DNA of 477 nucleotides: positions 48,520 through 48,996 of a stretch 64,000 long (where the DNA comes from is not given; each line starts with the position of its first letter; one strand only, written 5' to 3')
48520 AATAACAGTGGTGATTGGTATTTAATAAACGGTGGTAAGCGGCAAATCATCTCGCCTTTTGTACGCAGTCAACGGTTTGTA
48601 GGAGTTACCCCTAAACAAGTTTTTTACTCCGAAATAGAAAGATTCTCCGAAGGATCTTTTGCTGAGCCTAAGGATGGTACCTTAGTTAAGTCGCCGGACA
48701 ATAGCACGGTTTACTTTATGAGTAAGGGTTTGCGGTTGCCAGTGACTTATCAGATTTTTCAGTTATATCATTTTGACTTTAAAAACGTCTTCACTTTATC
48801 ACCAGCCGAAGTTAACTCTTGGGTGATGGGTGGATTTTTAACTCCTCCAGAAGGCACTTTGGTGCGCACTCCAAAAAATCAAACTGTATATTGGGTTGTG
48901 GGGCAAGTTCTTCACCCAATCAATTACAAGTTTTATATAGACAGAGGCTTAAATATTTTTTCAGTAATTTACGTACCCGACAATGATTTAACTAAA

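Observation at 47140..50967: S8 subtilase and an adjacent large secreted protein share a novel ~65-aa repeat module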

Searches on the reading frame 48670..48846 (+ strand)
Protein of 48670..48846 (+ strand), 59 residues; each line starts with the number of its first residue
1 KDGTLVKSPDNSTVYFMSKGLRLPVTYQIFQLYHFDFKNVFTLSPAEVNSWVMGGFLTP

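Call 12: search_solved_structures(query=A1, max_evalue=10, show_alignments=3)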
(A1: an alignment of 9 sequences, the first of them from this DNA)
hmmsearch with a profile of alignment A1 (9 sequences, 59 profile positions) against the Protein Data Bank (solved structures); distinct sequences matched with E-value up to 10: 9.
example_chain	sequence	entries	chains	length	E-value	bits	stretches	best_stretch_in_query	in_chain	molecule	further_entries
6tje_A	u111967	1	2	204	0.27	14.6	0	2-18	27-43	Cake5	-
6tjf_A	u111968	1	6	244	0.28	14.5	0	2-18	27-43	Cake6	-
9grx_U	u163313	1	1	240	0.34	14.3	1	3-33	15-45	NAD(P)H-quinone oxidoreductase subunit U, chloroplastic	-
6tjd_A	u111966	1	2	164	0.37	14.1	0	2-18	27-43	Cake4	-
6tjg_A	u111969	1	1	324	0.5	13.7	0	2-18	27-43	Cake8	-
6tjh_A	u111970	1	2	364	0.79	13.1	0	2-18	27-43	Cake9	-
6tji_A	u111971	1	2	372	0.95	12.8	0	2-18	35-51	Cake10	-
6tjc_A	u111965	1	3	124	1.1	12.7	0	2-18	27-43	Cake3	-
6z1p_Bn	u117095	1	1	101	9.8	9.6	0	13-40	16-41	Ribosomal protein S14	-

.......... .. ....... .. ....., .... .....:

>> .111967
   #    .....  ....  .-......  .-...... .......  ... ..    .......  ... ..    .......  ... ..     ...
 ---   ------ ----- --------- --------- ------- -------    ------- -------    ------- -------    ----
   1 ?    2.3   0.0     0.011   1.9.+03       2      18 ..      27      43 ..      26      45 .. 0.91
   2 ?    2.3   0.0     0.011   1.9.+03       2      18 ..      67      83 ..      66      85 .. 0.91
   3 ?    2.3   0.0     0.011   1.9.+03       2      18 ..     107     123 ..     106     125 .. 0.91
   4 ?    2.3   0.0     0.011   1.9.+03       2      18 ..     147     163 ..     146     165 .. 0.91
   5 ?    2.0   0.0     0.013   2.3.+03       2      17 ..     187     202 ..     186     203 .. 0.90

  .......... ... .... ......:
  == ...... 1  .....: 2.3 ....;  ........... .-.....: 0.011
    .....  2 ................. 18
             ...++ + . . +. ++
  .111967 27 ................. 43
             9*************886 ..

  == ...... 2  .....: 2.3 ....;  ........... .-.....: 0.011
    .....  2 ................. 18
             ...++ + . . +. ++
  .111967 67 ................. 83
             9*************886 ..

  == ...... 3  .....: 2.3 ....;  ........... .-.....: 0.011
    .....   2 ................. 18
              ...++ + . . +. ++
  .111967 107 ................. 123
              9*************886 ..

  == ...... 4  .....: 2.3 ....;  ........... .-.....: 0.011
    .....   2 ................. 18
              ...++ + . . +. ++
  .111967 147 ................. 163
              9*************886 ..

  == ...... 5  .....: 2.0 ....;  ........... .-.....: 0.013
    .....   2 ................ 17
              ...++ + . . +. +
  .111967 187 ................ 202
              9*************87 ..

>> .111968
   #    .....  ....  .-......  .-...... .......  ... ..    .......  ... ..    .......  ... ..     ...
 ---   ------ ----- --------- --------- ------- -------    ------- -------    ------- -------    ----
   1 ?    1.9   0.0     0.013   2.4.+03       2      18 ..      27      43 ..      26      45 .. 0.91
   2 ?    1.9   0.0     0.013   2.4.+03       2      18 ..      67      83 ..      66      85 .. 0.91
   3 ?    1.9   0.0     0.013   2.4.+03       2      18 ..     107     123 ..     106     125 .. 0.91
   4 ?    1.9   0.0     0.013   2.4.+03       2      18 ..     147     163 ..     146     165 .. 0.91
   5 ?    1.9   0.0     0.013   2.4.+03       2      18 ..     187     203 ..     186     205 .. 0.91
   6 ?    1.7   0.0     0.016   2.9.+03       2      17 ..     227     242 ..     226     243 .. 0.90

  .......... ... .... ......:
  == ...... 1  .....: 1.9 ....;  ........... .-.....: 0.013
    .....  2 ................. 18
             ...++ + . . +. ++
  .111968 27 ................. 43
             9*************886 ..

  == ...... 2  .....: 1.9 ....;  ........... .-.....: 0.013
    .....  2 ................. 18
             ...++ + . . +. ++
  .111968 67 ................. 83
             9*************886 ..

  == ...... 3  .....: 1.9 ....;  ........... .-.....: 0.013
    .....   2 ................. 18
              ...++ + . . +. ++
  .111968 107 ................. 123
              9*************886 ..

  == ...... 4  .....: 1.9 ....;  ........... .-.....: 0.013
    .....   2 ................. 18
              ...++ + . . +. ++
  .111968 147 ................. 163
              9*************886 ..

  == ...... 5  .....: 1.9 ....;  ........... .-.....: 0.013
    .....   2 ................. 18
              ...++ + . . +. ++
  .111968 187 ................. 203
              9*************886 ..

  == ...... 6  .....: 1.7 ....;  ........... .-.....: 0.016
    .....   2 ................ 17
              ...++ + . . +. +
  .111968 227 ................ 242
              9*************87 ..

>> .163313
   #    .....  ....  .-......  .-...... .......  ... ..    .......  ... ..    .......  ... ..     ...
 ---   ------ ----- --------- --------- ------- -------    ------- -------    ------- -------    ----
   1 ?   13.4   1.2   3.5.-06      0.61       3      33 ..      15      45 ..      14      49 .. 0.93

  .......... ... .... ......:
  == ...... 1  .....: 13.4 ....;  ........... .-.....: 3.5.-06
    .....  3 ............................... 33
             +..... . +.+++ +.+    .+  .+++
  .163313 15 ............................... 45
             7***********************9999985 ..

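Call 42: search_solved_structures(query=A4, max_evalue=10, show_alignments=4)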
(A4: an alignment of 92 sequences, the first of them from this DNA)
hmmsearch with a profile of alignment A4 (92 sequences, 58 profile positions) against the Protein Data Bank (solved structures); distinct sequences matched with E-value up to 10: 10.
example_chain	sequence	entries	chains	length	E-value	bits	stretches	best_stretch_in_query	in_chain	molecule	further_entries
4kk7_A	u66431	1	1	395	0.014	18.8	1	4-56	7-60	ESX-1 secretion system protein eccB1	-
3x3m_A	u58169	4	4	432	0.019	18.4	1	4-56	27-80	ESX-1 secretion system protein EccB1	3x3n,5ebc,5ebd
4toz_A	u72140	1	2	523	0.23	14.9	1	15-57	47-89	Periplasmic murein peptide-binding protein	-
3o9p_A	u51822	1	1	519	0.3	14.6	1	15-57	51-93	Periplasmic murein peptide-binding protein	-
6lar_A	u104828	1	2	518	0.44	14.1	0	2-56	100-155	ESX-3 secretion system ATPase EccB3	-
6l6v_A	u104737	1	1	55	0.86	13.1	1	8-36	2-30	E3 protein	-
6tjd_A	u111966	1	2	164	1.4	12.5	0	1-17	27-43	Cake4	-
6tjc_A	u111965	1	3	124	1.6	12.2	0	1-17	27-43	Cake3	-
6tje_A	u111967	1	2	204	1.8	12.1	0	1-17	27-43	Cake5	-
6tjf_A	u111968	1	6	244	2.9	11.5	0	1-17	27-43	Cake6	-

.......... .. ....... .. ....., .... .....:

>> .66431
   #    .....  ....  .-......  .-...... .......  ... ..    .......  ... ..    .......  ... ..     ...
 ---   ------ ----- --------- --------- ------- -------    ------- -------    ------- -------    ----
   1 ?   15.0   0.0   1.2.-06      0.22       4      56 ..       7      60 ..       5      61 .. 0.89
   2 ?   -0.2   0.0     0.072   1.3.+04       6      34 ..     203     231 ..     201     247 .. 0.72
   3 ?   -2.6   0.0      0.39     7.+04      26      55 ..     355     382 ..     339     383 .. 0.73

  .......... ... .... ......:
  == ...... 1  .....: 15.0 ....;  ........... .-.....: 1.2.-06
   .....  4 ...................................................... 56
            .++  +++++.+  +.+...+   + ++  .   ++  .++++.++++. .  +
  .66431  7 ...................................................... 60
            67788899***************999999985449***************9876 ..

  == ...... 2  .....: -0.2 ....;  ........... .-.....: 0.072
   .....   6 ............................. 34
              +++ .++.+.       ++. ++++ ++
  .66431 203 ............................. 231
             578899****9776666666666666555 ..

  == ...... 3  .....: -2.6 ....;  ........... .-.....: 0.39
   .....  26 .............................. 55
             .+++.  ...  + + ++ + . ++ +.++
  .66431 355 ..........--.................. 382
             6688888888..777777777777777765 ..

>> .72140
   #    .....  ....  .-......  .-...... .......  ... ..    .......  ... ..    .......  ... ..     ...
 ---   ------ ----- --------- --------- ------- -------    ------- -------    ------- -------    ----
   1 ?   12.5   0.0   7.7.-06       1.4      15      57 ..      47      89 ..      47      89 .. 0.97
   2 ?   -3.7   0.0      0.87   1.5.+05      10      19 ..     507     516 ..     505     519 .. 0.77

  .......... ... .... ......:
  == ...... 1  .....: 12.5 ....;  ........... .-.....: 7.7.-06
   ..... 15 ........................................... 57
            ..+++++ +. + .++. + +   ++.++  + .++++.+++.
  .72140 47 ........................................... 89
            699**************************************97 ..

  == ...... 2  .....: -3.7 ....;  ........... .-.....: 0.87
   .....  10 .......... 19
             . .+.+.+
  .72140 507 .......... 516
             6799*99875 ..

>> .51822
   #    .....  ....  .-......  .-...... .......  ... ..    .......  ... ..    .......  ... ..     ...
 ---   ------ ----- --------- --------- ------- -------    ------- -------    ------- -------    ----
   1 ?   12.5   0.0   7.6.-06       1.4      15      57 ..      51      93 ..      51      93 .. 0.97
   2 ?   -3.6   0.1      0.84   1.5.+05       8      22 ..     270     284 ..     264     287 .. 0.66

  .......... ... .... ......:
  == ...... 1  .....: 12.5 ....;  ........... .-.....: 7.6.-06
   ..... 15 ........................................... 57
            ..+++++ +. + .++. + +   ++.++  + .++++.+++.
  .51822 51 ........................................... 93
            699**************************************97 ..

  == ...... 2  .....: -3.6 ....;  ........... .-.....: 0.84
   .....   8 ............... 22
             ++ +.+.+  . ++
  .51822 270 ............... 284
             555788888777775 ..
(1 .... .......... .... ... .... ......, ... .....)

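Call 62: search_protein_representatives(alignment_id=A4)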
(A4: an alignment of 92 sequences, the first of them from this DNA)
Query: 92 sequences, 58 profile positions. Proteins with E-value up to 0.001 (for the whole library): 4669; up to 1e-10: 1653; up to 1e-30: 137. The best 150 are listed.
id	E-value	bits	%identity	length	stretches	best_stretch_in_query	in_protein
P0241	4.2e-137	462.5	-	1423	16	1-56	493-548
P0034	1.3e-126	428.9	-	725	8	1-58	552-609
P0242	1.9e-106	364.3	-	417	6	1-58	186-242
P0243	5.2e-97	334.1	-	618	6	1-58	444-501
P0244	1.3e-95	329.7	-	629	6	1-58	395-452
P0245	2.3e-93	322.4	-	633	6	1-58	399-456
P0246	5.4e-88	305.3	-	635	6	1-58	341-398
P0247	9.4e-82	285.3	-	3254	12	1-54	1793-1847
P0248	5.5e-81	282.8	-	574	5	1-58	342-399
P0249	8.3e-78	272.6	-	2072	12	4-57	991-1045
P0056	2.5e-75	264.7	-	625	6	1-58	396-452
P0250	6.6e-74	260.1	-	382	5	1-54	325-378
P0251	4.2e-73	257.6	-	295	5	1-56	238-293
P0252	1.2e-72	256.1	-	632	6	1-58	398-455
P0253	8.6e-70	247.0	-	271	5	1-56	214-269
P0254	2.1e-66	236.1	-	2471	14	1-57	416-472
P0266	1.4e-53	195.0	-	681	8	1-56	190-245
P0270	2.1e-51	188.0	-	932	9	2-53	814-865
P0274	5.7e-49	180.3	-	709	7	1-53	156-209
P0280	2.4e-47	175.1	-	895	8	1-57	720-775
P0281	2.6e-47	174.9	-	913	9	1-54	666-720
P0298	8.1e-43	160.6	-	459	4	1-54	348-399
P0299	1.0e-42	160.2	-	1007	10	1-53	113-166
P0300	3.6e-42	158.5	-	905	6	2-57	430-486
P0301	1.5e-41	156.5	-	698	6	1-56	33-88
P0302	2.4e-41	155.8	-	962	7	1-56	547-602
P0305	1.4e-40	153.4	-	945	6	1-56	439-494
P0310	2.8e-38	146.1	-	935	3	1-57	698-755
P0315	3.4e-37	142.6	-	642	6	1-56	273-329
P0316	1.2e-36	140.9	-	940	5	1-56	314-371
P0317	1.3e-36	140.7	-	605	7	1-56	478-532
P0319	1.6e-36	140.4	-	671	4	1-56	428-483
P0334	2.7e-35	136.5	-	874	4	1-57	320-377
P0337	4.6e-35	135.7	-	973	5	1-56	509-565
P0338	9.3e-35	134.8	-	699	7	1-56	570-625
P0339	1.3e-34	134.3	-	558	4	4-56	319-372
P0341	2.9e-34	133.2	-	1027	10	4-54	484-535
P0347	2.9e-33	130.0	-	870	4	1-56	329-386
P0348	3.0e-33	129.9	-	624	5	2-56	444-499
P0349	3.0e-33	129.9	-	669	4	1-55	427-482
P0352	5.6e-33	129.1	-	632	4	1-56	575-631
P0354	6.8e-33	128.8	-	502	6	1-57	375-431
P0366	1.7e-31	124.3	-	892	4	1-56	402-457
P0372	5.9e-31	122.6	-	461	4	1-57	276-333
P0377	2.2e-30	120.8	-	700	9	4-56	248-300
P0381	4.6e-30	119.7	-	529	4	1-54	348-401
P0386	7.0e-30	119.2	-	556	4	1-57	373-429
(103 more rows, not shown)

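Call 65: search_protein_families(library=pfam, alignment_id=A5, max_evalue=0.001)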
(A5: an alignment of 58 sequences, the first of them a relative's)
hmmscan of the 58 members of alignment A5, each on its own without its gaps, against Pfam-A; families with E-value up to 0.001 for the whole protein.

A. member 1, P0266 (681 aa): 1 family
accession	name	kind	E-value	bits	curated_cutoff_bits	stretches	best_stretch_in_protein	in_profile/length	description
PF00188.32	CAP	-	9e-23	81.8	21.1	1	59-178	1-117/117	Cysteine-rich secretory protein family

B. families by the number of members that match (of 58 scanned): 39 families (the first 25 are shown)
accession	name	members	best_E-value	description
PF08486.15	SpoIID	23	5.4e-18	Stage II sporulation protein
PF01510.30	Amidase_2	21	1.9e-18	N-acetylmuramoyl-L-alanine amidase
PF05108.18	T7SS_ESX1_EccB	10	8.8e-17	Type VII secretion system ESX-1, transport TM domain B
PF01551.29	Peptidase_M23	4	2.3e-17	Peptidase family M23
PF19190.6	BACON_2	3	1.9e-06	Viral BACON domain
PF07691.17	PA14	2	1.4e-50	PA14 domain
PF01832.25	Glucosaminidase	2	1.5e-14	Mannosyl-glycoprotein endo-beta-N-acetylglucosaminidase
PF16158.11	N_BRCA1_IG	2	1.3e-11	Ig-like domain from next to BRCA1 gene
PF18884.5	TSP3_bac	2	2.6e-07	Bacterial TSP3 repeat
PF10528.15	GLEYA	2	5.5e-06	GLEYA domain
PF00041.27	fn3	2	1.7e-05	Fibronectin type III domain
PF03808.19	Glyco_tran_WecG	1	1.8e-47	Glycosyl transferase WecG/TagA/CpsF family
PF05345.18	He_PIG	1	3.1e-35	Putative Ig domain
PF00188.32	CAP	1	9e-23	Cysteine-rich secretory protein family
PF08310.17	LGFP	1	2.2e-20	LGFP repeat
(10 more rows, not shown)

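Call 67: search_protein_families(library=pfam, proteins=[P0298, P0339, P0354, P0372, P0381, P0386, P0348, P0349, P0352, P0319], max_evalue=0.001)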
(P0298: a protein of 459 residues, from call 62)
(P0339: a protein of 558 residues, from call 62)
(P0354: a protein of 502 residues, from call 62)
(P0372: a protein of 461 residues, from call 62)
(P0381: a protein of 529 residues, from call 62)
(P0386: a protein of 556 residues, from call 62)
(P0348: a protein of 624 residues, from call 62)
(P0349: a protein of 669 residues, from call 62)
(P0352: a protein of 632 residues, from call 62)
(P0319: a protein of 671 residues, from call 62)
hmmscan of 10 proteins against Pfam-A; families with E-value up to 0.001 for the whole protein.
P0298 (459 aa): 1 family
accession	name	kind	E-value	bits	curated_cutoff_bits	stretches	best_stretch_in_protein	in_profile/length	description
PF08486.15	SpoIID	-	1.7e-13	51.4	23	1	1-75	25-96/97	Stage II sporulation protein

P0339 (558 aa): 0 families

P0354 (502 aa): 1 family
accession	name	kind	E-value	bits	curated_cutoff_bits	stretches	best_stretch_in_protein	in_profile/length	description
PF19190.6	BACON_2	-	5.2e-05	23.5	25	1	32-73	17-54/94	Viral BACON domain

P0372 (461 aa): 0 families

P0381 (529 aa): 0 families

P0386 (556 aa): 0 families

P0348 (624 aa): 4 families
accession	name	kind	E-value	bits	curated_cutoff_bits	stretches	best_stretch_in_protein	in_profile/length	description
PF05345.18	He_PIG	-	3.1e-35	120.9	24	3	233-315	4-96/96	Putative Ig domain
PF24908.1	Ig_SIBA-E_2nd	-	3.1e-06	27.8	27.8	0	268-305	41-78/117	Integrin beta-like protein A-E, second Ig-like domain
PF00082.27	Peptidase_S8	-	5.3e-05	23.1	21.8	1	1-37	241-277/288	Subtilase family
PF07495.19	Y_Y_Y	-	0.00014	22.1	26.6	0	279-314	27-64/65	Y_Y_Y domain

P0349 (669 aa): 2 families
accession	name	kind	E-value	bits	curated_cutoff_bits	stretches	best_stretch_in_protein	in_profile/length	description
PF01551.29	Peptidase_M23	-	2.3e-17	63.4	28.7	1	300-377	11-88/96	Peptidase family M23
PF05108.18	T7SS_ESX1_EccB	-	0.00036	19.8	27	0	593-667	164-239/474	Type VII secretion system ESX-1, transport TM domain B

P0352 (632 aa): 3 families
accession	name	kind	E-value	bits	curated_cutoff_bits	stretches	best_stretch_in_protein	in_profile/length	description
PF18911.6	PKD_4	-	1.8e-08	34.8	27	1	196-289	1-79/85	PKD domain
PF22352.2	K319L-like_PKD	-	5.9e-05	23.4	27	0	254-294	46-84/84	K319L-like, PKD domain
PF00801.26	PKD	-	0.00015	22.2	23.5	1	228-288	28-75/80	PKD domain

P0319 (671 aa): 2 families
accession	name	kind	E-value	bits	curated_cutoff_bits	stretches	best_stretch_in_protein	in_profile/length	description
PF13320.12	GH123_cat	-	1.8e-08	34.6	23.1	1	140-412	66-323/324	Glycoside hydrolase 123, catalytic domain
PF22680.2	Glyco_hydro_123_N_2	-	2e-06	28.1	27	1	22-69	94-141/142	Glycoside hydrolase 123 N-terminal domain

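Call 69: search_protein_families(library=pfam, proteins=[P0300, P0302, P0305, P0316, P0334, P0337, P0347, P0366, P0241, P0280], max_evalue=0.001)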
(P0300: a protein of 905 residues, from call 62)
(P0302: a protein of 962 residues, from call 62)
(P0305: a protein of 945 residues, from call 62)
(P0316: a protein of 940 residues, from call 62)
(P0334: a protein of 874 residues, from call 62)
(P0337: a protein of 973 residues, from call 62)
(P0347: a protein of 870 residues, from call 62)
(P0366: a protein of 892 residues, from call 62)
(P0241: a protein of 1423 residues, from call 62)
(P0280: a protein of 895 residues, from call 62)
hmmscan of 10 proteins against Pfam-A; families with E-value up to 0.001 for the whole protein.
P0300 (905 aa): 2 families
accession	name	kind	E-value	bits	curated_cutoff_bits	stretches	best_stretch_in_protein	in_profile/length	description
PF01510.30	Amidase_2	-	4.4e-15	56.6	26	1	70-228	2-130/131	N-acetylmuramoyl-L-alanine amidase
PF08486.15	SpoIID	-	1.1e-13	52.1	23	1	720-813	3-97/97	Stage II sporulation protein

P0302 (962 aa): 2 families
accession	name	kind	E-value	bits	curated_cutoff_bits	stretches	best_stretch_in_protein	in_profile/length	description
PF01510.30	Amidase_2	-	9.7e-15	55.5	26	1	67-227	2-131/131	N-acetylmuramoyl-L-alanine amidase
PF08486.15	SpoIID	-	2.7e-14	54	23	1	770-864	2-97/97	Stage II sporulation protein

P0305 (945 aa): 2 families
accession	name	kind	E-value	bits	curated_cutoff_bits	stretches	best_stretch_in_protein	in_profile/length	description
PF01510.30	Amidase_2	-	2.3e-16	60.8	26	1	76-236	6-131/131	N-acetylmuramoyl-L-alanine amidase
PF08486.15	SpoIID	-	9.7e-16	58.6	23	1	759-852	2-97/97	Stage II sporulation protein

P0316 (940 aa): 2 families
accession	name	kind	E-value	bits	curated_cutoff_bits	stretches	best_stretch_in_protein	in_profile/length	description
PF01510.30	Amidase_2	-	3.4e-17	63.4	26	1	73-231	2-126/131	N-acetylmuramoyl-L-alanine amidase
PF08486.15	SpoIID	-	5.4e-14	53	23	1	747-841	2-97/97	Stage II sporulation protein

P0334 (874 aa): 2 families
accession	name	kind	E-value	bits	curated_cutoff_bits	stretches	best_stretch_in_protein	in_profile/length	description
PF01510.30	Amidase_2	-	4.5e-13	50.1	26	1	77-249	3-130/131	N-acetylmuramoyl-L-alanine amidase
PF08486.15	SpoIID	-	3.5e-12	47.2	23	1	687-781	2-97/97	Stage II sporulation protein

P0337 (973 aa): 2 families
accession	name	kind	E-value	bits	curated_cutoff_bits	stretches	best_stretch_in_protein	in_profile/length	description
PF01510.30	Amidase_2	-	5.1e-15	56.4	26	1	76-239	3-120/131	N-acetylmuramoyl-L-alanine amidase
PF08486.15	SpoIID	-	4.5e-07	30.8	23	1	784-879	3-96/97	Stage II sporulation protein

P0347 (870 aa): 2 families
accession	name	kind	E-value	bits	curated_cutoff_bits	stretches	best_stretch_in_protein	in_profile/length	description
PF01510.30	Amidase_2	-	1.9e-18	67.5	26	1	91-247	2-130/131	N-acetylmuramoyl-L-alanine amidase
PF08486.15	SpoIID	-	3.8e-13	50.3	23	1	679-772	3-97/97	Stage II sporulation protein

P0366 (892 aa): 2 families
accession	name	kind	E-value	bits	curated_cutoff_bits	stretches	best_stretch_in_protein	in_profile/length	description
PF08486.15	SpoIID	-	1.4e-09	38.9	23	1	706-797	3-96/97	Stage II sporulation protein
PF01510.30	Amidase_2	-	5.3e-09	36.9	26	1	99-224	3-112/131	N-acetylmuramoyl-L-alanine amidase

P0241 (1423 aa): 5 families
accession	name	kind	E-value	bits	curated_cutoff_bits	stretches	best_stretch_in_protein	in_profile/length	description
PF05108.18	T7SS_ESX1_EccB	-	4.2e-10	39.3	27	0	494-558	184-249/474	Type VII secretion system ESX-1, transport TM domain B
PF09454.15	Vps23_core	-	1.4e-08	35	26.8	0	974-1003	20-49/64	Vps23 core domain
PF12445.13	FliC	-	5.3e-05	24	23.2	0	675-695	100-120/127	Flagellin protein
PF07202.18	Tcp10_C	-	0.00019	21.5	36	0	966-974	7-15/35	T-complex protein 10 C-terminus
PF16967.11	TcfC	-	0.00041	20.3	29.4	0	605-621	11-27/68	E-set like domain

P0280 (895 aa): 1 family
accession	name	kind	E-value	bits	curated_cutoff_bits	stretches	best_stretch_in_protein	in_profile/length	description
PF08486.15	SpoIID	-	5.4e-18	65.9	23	1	190-277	10-97/97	Stage II sporulation protein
